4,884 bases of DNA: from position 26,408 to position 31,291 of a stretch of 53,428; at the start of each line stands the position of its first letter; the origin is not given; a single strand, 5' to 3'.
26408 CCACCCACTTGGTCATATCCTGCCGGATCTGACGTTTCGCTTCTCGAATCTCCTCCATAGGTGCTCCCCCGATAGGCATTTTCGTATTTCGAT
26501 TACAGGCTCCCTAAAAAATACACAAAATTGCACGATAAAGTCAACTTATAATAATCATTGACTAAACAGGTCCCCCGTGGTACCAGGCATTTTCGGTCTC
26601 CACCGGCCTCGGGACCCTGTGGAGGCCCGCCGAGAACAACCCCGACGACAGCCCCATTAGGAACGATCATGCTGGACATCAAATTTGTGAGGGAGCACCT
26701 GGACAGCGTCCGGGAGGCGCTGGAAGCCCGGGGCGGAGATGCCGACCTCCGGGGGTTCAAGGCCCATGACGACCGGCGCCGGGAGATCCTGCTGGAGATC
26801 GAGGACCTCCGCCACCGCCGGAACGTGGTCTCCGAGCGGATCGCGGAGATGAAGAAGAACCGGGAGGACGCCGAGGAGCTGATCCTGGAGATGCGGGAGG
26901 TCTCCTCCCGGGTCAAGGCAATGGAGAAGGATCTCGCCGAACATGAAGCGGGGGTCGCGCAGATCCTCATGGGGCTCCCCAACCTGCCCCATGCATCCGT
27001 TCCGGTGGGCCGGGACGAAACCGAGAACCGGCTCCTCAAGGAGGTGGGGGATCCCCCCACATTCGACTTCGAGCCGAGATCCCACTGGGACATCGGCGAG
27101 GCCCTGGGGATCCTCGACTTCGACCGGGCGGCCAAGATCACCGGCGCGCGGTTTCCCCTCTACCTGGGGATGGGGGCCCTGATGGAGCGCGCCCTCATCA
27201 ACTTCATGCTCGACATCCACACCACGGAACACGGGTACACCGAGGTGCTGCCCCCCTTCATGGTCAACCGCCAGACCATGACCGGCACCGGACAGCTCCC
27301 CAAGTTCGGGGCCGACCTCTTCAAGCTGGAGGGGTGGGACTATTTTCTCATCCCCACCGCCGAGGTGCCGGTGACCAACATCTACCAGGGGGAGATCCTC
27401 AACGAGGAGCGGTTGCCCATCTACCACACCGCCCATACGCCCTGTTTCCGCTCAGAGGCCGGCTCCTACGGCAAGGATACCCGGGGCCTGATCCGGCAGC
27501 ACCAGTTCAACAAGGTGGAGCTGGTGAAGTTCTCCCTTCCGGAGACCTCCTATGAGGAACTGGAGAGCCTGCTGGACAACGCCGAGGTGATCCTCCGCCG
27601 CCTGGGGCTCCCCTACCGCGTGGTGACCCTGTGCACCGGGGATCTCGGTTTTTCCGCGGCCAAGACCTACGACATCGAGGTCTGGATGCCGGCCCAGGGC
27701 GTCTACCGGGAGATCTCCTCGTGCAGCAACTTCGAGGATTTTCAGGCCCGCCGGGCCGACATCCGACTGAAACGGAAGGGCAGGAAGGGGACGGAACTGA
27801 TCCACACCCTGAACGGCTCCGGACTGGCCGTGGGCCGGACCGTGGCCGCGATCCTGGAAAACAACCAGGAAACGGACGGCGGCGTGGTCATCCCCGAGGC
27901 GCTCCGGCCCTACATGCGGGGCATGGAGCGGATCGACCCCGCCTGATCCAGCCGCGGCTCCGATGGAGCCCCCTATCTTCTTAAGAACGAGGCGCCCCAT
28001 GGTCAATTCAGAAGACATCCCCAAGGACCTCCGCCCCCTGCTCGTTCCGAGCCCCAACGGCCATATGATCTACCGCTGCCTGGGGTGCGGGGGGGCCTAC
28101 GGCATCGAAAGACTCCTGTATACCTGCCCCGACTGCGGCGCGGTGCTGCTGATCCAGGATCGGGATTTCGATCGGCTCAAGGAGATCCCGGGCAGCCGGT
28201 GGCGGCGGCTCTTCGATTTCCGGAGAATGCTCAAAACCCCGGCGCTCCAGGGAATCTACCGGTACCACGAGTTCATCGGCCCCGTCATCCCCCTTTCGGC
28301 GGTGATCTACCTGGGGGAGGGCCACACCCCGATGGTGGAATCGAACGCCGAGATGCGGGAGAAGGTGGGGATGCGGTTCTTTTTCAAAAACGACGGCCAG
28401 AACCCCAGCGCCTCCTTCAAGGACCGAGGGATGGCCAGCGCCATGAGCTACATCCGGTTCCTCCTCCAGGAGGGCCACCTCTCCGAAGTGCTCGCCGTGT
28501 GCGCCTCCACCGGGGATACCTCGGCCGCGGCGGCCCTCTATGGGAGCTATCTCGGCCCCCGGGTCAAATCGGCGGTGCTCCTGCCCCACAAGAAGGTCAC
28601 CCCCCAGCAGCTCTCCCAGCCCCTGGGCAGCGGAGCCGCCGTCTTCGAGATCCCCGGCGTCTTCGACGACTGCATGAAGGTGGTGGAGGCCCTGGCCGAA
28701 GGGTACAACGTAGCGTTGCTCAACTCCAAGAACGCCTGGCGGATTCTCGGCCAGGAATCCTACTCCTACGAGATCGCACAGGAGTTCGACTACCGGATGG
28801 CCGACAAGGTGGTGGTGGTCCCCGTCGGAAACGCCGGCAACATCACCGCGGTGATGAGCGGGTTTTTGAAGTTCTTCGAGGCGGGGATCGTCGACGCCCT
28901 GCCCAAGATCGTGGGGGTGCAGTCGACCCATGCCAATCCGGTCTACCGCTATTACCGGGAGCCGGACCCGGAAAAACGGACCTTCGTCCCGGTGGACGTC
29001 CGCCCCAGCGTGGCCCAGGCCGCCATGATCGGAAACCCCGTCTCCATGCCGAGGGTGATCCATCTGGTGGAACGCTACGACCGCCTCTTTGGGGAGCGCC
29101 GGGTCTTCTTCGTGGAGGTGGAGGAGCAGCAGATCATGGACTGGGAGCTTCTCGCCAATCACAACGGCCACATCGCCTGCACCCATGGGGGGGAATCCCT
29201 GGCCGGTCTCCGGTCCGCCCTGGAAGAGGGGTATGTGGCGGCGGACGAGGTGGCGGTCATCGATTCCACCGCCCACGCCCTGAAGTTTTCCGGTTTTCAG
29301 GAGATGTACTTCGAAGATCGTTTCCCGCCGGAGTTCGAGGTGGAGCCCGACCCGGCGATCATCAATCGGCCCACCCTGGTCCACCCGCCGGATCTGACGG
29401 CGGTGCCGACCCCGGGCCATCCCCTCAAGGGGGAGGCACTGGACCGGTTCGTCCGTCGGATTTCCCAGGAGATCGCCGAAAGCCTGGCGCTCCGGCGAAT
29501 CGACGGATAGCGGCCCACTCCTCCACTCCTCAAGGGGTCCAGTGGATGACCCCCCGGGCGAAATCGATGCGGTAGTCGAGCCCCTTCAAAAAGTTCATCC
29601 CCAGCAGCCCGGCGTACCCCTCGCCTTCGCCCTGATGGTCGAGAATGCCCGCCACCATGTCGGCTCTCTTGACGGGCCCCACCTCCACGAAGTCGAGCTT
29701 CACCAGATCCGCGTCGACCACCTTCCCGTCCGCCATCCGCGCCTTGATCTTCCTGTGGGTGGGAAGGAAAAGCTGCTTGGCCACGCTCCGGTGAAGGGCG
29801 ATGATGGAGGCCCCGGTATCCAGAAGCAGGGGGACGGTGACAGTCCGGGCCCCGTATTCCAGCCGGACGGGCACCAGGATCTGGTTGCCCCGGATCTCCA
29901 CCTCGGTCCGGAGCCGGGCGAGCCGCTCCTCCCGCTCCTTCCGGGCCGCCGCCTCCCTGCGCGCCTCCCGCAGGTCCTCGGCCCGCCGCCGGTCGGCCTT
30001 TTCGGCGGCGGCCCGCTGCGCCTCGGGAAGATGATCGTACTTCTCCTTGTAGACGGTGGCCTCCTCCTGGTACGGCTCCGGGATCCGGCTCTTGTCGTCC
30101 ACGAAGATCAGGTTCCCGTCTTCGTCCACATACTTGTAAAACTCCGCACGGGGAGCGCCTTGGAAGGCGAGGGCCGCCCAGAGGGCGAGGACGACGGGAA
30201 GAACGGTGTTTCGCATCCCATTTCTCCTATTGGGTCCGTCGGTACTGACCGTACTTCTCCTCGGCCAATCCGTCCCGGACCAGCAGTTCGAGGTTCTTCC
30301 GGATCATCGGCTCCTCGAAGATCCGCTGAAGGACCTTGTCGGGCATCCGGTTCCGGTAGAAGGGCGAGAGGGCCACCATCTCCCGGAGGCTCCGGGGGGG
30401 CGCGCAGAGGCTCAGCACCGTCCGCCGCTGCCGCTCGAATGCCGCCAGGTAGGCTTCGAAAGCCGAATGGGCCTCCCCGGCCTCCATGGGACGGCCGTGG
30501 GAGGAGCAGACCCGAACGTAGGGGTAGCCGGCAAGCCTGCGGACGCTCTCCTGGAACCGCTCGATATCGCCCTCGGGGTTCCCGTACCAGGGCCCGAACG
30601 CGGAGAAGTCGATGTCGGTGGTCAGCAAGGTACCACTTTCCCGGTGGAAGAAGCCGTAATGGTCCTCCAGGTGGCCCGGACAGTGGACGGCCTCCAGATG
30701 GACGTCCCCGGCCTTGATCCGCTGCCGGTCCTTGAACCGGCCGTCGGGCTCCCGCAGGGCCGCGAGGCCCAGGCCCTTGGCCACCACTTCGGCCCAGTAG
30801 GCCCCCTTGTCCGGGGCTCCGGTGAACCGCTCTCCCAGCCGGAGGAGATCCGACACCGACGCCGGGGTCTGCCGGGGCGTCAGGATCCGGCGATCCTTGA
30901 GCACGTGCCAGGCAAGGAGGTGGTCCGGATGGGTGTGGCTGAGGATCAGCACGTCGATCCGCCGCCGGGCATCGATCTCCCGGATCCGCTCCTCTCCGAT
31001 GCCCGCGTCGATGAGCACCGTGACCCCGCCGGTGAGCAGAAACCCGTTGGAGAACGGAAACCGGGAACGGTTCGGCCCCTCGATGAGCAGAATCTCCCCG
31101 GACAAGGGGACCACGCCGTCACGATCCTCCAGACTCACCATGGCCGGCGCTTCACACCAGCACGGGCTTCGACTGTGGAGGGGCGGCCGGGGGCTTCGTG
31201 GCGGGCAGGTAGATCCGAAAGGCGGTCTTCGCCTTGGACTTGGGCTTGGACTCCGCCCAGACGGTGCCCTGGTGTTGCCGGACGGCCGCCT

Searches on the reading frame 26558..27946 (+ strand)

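Call 57: search_protein_families(library=pfam, proteins=[window:26558-27946:+], max_evalue=0.00001)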
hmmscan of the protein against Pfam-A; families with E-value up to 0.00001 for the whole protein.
window:26558-27946:+ (462 aa): 2 families
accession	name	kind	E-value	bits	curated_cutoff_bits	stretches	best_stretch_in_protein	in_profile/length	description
PF00587.30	tRNA-synt_2b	-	3.3e-44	151.5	29.3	1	261-436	10-179/179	tRNA synthetase class II core domain (G, H, P, S and T)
PF02403.27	Seryl_tRNA_N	-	3.9e-27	95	28.2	1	38-144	1-108/108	Seryl-tRNA synthetase N-terminal domain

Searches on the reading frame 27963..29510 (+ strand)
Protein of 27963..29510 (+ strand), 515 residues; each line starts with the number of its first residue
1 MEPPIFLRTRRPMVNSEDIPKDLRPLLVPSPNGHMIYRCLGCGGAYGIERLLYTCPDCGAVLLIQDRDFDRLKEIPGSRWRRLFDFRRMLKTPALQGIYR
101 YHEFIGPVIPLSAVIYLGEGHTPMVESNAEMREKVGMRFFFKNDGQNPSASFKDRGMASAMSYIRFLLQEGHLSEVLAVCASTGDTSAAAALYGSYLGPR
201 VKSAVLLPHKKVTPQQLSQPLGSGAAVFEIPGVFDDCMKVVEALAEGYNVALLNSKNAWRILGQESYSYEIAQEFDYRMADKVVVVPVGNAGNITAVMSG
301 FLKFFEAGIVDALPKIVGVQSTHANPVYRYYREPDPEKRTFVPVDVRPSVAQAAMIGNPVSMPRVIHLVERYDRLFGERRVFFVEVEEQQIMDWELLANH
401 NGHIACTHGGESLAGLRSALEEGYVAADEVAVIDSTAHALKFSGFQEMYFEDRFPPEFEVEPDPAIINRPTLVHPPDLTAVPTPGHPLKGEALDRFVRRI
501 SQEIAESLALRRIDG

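Call 58: search_protein_families(library=pfam, proteins=[window:27963-29510:+], max_evalue=0.00001)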
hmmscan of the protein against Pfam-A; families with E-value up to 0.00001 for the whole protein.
window:27963-29510:+ (515 aa): 1 family
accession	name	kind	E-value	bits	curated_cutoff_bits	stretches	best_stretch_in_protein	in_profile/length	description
PF00291.31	PALP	-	8.8e-46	157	35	1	116-432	2-291/295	Pyridoxal-phosphate dependent enzyme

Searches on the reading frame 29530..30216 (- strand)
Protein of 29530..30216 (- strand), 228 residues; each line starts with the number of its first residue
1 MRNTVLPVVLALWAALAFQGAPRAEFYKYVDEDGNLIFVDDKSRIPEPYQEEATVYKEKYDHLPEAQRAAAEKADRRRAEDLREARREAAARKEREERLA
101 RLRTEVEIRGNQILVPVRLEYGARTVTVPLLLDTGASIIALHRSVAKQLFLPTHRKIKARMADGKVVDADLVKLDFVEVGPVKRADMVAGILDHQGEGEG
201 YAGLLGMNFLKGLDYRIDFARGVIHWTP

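Call 58: search_protein_families(library=pfam, proteins=[window:29530-30216:-], max_evalue=0.00001)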
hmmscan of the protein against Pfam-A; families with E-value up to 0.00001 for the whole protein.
window:29530-30216:- (228 aa): 2 families
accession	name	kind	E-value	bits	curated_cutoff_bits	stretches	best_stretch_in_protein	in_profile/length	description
PF13650.11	Asp_protease_2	-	2.7e-15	57.3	24.3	1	122-209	7-90/90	Aspartyl protease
PF13975.11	gag-asp_proteas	-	2.2e-13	51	28.2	1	127-211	9-91/92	gag-polyprotein putative aspartyl protease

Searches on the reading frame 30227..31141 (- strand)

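Call 58: search_protein_families(library=pfam, proteins=[window:30227-31141:-], max_evalue=0.00001)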
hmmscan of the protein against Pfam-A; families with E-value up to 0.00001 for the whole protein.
window:30227-31141:- (304 aa): 1 family
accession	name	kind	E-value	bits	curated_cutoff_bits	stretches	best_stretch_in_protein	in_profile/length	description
PF00753.33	Lactamase_B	-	5.1e-17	62.9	22.7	1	30-215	5-196/196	Metallo-beta-lactamase superfamily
